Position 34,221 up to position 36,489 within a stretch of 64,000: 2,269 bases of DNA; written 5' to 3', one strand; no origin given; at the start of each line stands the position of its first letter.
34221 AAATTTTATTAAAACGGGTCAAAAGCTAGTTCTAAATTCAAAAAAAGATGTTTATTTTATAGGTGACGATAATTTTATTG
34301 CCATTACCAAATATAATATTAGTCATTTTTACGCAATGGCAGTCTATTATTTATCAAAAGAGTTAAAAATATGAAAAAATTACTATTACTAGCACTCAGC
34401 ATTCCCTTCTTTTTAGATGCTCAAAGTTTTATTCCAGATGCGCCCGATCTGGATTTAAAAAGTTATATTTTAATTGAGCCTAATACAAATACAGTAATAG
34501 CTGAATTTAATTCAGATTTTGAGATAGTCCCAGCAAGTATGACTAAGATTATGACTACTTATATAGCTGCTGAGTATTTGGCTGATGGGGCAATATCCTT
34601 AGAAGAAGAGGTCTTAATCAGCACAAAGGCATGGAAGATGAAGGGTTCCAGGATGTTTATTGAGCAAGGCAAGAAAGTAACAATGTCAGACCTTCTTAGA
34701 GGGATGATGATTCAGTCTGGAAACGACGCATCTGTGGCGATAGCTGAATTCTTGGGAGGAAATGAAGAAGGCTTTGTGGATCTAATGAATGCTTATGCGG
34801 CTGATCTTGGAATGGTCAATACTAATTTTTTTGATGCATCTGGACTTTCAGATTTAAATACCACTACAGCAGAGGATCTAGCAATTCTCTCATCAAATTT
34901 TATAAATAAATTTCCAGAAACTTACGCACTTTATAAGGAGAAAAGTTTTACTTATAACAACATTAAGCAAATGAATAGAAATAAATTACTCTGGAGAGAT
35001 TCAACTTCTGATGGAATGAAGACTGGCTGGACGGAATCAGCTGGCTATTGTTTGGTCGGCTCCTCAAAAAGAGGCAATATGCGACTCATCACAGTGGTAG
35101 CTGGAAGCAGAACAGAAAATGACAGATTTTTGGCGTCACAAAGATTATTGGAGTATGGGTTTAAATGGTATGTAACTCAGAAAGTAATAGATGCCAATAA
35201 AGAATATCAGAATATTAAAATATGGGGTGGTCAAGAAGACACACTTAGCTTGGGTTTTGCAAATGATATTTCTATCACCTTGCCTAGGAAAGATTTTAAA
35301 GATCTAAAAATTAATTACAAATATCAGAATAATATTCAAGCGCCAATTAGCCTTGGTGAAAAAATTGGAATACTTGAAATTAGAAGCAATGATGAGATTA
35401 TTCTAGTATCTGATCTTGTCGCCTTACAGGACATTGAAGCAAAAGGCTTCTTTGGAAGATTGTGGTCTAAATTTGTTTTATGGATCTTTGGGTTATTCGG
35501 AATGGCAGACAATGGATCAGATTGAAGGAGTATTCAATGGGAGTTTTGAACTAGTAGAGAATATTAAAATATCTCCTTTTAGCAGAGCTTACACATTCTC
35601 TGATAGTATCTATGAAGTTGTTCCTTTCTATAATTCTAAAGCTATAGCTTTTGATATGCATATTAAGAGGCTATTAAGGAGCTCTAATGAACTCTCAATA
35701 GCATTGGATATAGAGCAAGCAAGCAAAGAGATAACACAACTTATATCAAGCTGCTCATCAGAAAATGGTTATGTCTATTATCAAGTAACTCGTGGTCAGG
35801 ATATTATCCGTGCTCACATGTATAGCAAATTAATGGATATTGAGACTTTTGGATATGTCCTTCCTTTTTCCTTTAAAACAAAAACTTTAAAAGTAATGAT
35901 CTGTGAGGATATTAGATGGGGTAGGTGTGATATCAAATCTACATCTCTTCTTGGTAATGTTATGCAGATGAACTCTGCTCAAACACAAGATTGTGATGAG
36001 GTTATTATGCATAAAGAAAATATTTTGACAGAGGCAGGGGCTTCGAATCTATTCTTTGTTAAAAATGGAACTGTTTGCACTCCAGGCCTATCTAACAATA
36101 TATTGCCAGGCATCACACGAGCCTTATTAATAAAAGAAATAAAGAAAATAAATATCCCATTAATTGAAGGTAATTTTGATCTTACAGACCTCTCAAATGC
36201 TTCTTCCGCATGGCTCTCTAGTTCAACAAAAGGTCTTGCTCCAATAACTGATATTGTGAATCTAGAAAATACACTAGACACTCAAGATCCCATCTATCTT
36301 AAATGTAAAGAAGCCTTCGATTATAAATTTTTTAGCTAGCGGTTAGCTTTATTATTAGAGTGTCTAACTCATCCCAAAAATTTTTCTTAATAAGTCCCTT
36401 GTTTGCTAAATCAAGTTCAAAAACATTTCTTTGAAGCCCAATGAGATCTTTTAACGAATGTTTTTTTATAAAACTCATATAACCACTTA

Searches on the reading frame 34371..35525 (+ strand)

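Call 79: search_protein_families(library=pfam, proteins=[window:34371-35525:+], max_evalue=0.001)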
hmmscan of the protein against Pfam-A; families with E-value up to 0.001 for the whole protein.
window:34371-35525:+ (384 aa): 4 families
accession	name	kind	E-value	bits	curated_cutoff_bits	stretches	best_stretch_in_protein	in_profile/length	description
PF00768.25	Peptidase_S11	-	1.6e-75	254.1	27.6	1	21-247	4-238/239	D-alanyl-D-alanine carboxypeptidase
PF07943.18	PBP5_C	-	3.8e-21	75.5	21.2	1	267-356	1-90/91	Penicillin-binding protein 5, C-terminal domain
PF13354.11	Beta-lactamase2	-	9e-13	48.5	22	1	39-173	9-142/214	Beta-lactamase enzyme family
PF02113.21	Peptidase_S13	-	0.00014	21.2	22.8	0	33-71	22-60/444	D-Ala-D-Ala carboxypeptidase 3 (S13) family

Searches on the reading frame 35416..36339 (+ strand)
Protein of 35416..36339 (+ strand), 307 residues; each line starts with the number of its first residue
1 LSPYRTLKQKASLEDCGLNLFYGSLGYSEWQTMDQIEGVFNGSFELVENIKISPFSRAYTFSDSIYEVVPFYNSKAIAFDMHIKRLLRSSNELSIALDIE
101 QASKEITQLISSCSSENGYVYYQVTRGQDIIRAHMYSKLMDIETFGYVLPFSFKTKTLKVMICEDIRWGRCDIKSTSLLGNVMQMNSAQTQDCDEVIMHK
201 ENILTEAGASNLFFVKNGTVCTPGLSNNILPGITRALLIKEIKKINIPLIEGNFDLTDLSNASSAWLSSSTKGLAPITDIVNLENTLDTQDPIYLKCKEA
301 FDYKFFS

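Call 79: search_protein_families(library=pfam, proteins=[window:35416-36339:+], max_evalue=0.001)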
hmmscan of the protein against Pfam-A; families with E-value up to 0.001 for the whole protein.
window:35416-36339:+ (307 aa): 1 family
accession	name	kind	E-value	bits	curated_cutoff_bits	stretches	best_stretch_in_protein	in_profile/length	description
PF01063.24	Aminotran_4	-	3.3e-47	161.7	28.5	1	65-280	2-223/223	Amino-transferase class IV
